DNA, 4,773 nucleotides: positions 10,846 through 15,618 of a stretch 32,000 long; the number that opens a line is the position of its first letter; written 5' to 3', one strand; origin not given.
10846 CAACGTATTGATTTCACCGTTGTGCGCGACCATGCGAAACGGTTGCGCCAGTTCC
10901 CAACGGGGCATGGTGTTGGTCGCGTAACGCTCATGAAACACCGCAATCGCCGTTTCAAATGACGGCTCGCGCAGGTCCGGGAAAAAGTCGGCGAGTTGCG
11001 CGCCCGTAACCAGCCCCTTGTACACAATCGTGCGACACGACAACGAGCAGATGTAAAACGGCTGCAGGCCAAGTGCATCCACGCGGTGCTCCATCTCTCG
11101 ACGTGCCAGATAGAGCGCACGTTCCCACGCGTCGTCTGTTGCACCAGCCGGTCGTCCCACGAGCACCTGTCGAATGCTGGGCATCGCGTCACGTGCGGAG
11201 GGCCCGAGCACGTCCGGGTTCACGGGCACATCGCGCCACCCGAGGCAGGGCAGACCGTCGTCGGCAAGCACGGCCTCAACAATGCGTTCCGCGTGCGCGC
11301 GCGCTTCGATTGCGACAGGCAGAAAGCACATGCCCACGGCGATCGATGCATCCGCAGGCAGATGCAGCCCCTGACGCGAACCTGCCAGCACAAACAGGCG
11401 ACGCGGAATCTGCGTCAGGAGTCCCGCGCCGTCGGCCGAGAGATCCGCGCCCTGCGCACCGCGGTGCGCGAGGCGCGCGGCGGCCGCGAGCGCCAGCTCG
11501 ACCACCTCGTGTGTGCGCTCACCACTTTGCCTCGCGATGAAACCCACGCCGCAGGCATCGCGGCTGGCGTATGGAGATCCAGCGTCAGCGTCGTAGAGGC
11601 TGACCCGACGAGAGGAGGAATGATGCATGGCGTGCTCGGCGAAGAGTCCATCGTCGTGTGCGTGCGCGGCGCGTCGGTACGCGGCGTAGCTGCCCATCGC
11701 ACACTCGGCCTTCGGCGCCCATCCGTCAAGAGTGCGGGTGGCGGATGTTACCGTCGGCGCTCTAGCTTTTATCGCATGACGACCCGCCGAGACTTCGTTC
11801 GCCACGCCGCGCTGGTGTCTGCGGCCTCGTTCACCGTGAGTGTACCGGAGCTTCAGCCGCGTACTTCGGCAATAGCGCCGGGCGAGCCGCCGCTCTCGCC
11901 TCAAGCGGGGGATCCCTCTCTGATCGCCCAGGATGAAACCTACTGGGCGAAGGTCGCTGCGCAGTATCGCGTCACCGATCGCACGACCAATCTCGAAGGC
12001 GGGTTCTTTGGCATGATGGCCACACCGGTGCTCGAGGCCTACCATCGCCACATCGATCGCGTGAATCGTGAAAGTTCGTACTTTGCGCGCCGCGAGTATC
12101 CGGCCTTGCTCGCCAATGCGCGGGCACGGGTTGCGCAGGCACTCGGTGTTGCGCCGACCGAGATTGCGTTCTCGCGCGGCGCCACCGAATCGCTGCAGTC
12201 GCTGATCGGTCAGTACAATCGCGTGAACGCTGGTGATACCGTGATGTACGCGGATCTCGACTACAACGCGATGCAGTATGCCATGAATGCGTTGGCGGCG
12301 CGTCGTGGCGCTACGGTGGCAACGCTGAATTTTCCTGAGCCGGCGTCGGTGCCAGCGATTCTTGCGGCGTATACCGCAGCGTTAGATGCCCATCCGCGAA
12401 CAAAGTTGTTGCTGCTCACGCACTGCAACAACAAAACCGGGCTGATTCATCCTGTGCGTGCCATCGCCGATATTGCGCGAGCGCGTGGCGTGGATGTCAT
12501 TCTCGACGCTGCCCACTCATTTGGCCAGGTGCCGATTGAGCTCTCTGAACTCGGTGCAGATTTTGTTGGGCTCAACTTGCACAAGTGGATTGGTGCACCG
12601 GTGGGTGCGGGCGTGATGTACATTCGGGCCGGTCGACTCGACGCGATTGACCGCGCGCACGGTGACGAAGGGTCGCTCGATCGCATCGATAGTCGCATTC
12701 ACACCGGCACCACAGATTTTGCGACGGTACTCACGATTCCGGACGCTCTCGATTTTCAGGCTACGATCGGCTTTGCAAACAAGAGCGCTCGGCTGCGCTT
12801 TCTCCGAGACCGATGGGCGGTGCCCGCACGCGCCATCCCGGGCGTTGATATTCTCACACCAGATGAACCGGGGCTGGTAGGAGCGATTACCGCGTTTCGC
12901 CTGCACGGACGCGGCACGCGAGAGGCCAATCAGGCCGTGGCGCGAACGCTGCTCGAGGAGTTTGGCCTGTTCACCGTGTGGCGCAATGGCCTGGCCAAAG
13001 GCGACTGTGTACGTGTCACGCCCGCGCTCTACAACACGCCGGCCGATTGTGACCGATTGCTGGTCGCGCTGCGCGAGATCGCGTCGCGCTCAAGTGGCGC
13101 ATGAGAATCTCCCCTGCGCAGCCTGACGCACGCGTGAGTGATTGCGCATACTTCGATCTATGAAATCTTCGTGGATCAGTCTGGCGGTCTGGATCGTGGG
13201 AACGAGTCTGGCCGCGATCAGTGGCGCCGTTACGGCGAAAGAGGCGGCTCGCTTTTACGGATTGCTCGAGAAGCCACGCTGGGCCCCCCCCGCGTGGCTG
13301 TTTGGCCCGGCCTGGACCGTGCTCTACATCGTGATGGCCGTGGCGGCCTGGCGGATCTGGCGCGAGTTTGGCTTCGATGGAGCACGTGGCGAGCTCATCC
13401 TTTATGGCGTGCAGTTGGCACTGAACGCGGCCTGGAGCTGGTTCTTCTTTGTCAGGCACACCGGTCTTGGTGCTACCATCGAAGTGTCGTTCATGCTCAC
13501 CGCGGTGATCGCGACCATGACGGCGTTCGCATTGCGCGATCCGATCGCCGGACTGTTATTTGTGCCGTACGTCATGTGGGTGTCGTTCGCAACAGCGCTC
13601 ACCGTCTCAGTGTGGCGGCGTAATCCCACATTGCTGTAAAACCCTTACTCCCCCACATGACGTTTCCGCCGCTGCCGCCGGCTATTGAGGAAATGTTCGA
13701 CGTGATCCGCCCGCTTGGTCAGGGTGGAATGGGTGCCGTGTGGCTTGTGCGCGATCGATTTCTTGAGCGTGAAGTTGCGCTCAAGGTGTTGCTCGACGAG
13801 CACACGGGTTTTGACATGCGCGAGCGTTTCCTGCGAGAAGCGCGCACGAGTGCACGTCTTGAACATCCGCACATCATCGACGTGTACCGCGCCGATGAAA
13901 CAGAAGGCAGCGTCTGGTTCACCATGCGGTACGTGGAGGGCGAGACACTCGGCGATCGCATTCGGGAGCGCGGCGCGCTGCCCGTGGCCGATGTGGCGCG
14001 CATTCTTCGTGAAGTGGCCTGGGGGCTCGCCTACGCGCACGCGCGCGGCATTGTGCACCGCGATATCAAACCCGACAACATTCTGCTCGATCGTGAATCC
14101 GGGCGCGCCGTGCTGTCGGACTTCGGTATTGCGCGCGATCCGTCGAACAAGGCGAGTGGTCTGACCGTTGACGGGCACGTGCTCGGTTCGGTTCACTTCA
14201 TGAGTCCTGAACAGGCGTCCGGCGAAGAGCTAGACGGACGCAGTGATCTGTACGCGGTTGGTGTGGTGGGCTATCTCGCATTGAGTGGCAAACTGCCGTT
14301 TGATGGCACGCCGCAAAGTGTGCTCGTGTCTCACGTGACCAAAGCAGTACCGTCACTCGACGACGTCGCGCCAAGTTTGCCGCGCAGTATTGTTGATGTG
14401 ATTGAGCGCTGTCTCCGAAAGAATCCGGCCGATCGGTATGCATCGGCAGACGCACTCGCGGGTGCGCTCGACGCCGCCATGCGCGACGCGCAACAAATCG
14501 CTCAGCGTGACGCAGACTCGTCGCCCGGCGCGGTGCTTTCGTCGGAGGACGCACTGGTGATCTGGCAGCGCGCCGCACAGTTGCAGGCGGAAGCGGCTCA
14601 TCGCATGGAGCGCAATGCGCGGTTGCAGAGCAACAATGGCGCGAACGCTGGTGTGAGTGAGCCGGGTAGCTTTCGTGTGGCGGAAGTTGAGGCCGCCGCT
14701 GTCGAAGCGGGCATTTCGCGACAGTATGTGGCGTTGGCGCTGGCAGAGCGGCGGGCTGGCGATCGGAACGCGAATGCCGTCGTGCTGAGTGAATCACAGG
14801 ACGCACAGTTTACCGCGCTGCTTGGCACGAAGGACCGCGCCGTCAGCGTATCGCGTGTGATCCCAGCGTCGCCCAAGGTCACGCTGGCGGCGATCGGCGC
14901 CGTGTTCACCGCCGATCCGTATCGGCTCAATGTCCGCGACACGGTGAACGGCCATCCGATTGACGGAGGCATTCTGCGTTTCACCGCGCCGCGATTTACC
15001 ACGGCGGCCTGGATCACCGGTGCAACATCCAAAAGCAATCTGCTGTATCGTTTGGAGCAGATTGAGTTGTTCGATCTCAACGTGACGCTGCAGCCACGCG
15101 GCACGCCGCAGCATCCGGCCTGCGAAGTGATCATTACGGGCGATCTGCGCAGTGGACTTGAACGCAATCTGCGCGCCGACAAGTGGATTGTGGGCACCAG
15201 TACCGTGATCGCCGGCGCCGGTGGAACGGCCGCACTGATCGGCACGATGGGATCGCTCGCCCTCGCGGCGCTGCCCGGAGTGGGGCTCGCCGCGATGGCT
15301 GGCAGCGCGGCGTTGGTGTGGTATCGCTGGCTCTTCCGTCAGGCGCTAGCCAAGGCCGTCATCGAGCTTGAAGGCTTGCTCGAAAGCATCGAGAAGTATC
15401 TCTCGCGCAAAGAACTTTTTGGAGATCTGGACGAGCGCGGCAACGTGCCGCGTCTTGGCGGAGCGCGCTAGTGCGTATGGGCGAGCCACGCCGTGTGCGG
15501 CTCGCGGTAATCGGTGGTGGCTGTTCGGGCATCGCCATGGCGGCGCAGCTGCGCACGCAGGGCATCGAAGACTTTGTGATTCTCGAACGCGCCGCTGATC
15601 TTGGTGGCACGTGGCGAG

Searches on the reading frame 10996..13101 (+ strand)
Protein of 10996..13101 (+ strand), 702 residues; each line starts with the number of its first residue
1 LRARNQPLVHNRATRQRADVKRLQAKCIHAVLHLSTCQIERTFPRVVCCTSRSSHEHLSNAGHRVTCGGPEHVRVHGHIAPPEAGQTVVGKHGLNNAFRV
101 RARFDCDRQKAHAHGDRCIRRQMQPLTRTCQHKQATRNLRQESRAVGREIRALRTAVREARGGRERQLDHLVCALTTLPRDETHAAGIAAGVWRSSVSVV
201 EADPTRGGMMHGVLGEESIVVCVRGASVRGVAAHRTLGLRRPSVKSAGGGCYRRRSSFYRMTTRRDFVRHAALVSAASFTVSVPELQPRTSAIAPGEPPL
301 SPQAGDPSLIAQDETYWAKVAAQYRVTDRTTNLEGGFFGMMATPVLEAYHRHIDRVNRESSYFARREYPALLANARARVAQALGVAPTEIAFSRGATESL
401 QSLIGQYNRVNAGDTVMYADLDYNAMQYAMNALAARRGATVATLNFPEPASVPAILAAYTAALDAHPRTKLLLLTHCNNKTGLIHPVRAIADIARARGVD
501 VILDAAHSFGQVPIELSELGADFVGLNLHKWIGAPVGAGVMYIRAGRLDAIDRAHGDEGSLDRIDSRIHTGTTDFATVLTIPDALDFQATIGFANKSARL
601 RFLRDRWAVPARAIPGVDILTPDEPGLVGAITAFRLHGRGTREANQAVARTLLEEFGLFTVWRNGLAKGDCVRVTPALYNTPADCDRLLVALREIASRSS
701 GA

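Call 60: search_protein_families(library=pfam, proteins=[window:10996-13101:+], max_evalue=0.001)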
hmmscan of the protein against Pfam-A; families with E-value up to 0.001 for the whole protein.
window:10996-13101:+ (702 aa): 4 families
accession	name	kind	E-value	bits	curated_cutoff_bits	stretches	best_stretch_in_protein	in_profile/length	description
PF00266.25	Aminotran_5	-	8e-37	127.5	21.5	1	348-688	22-371/371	Aminotransferase class-V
PF00155.27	Aminotran_1_2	-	1.5e-09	37.9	19.7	1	369-508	41-189/361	Aminotransferase class I and II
PF01053.26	Cys_Met_Meta_PP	-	7e-05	22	27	1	383-533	64-201/381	Cys/Met metabolism PLP-dependent enzyme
PF01212.27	Beta_elim_lyase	-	0.00016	21.6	27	1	424-544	81-212/288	Beta-eliminating lyase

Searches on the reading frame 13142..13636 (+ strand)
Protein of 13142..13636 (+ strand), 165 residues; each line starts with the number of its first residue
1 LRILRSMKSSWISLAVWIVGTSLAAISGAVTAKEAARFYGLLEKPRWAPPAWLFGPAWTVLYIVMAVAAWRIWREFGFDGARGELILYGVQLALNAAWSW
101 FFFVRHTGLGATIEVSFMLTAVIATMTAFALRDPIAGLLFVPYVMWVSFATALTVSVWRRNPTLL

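Call 60: search_protein_families(library=pfam, proteins=[window:13142-13636:+], max_evalue=0.001)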
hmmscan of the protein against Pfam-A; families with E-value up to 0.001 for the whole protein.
window:13142-13636:+ (165 aa): 1 family
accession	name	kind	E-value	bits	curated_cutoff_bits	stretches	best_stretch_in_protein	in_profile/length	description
PF03073.20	TspO_MBR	-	1.6e-41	141.9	24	1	19-159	5-145/145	TspO/MBR family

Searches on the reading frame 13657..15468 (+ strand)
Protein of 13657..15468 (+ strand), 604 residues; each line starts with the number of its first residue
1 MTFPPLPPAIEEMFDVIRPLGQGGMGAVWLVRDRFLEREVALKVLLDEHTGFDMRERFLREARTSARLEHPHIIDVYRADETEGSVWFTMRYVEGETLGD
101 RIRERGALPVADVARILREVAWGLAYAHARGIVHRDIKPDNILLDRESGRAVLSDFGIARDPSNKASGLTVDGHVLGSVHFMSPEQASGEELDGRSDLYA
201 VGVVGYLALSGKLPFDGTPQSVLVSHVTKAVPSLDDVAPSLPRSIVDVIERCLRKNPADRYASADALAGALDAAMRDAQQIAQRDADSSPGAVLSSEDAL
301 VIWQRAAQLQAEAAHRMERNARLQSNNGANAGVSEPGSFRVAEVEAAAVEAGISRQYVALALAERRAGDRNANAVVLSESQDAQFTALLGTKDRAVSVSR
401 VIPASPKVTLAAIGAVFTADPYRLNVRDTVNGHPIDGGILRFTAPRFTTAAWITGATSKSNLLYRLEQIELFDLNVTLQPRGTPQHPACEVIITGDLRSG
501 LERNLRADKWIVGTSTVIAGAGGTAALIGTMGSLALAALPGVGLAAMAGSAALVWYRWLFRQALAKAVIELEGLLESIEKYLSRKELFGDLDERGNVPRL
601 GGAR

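Call 4: search_protein_families(library=pfam, proteins=[window:13657-15468:+], max_evalue=1)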
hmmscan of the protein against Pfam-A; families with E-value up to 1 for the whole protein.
window:13657-15468:+ (604 aa): 8 families
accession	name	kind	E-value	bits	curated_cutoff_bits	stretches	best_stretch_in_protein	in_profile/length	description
PF00069.31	Pkinase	-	1.1e-47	163.1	31.7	1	15-267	2-258/263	Protein kinase domain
PF07714.23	PK_Tyr_Ser-Thr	-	6.6e-33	114.5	23.1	1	17-261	4-249/258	Protein tyrosine and serine/threonine kinase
PF01636.29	APH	-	0.00018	21.8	23.2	1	113-153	147-192/239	Phosphotransferase enzyme family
PF03109.22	ABC1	-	0.0002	21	22.9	1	57-166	119-221/244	ABC1 atypical kinase-like domain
PF19974.5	TCAD9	-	0.0028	17.3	40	1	68-156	230-321/429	Ternary complex associated domain 9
PF17667.7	Pkinase_fungal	-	0.012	14.8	24.1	1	129-197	305-375/387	Fungal protein kinase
PF06293.20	Kdo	-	0.07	13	21.3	1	114-156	121-166/207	Lipopolysaccharide kinase (Kdo/WaaP) family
PF14531.12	Kinase-like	-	0.12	12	25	1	125-157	159-190/289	Kinase-like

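Call 5: search_protein_families(library=ncbifam, proteins=[window:13657-15468:+], max_evalue=1)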
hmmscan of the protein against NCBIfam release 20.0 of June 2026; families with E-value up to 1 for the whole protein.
window:13657-15468:+ (604 aa): 21 families
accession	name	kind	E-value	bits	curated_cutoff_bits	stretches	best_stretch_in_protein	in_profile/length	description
NF033483.0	PknB_PASTA_kin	equivalog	1.3e-82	278.7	450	1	12-310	7-307/563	Stk1 family PASTA domain-containing Ser/Thr kinase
NF052427.1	StpK7MSMEG_1200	equivalog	2.1e-52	178.4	900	1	18-350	13-348/601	serine/threonine protein kinase StpK7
NF047741.1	antiphage_MADS6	equivalog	1.2e-49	169.4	460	2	114-286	302-472/612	methylation-associated defense system protein kinase MAD6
NF009651.0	PRK13184.1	equivalog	1.2e-45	155.9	839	1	13-276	3-292/932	serine/threonine-protein kinase PknD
TIGR03903.1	TOMM_kin_cyc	equivalog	5.1e-39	133.9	705.75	1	38-271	4-244/1267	TOMM system kinase/cyclase fusion protein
NF053615.1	SerThrKinAfsKStmc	equivalog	7.5e-28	97.6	1300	1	14-367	15-352/809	protein serine/threonine kinase AfsK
NF033442.0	BREX_PglW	equivalog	1.5e-27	95.9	990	2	10-164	510-665/1391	BREX system serine/threonine kinase PglW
NF038150.1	lanthi_synth_IV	equivalog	5e-22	78.1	650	1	14-319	191-486/851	class IV lanthionine synthetase LanL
NF038151.1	lanthi_synth_III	equivalog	5.9e-10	38.2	575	1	53-278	265-486/833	class III lanthionine synthetase LanKC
TIGR03724.2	arch_bud32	equivalog_domain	1.8e-09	37.4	125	1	58-177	40-148/193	KEOPS complex kinase/ATPase Bud32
NF058632.1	SerThrKinPrkT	equivalog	1e-08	34.6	280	1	12-150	21-156/322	serine/threonine protein kinase PrkT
NF011464.0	PRK14879.1-7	equivalog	5.3e-08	32.9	246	1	55-176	50-165/221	Kae1-associated kinase Bud32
NF011463.0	PRK14879.1-4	equivalog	4.4e-07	29.5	188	1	56-176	63-176/237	Kae1-associated kinase Bud32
NF007174.0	PRK09605.1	equivalog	2e-06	26.6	447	1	57-177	388-490/535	bifunctional N(6)-L-threonylcarbamoyladenine synthase/serine/threonine protein kinase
NF040671.1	PLuB_AAA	exception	7.1e-06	23.7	999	1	63-157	57-149/1256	PLuB system helicase-like protein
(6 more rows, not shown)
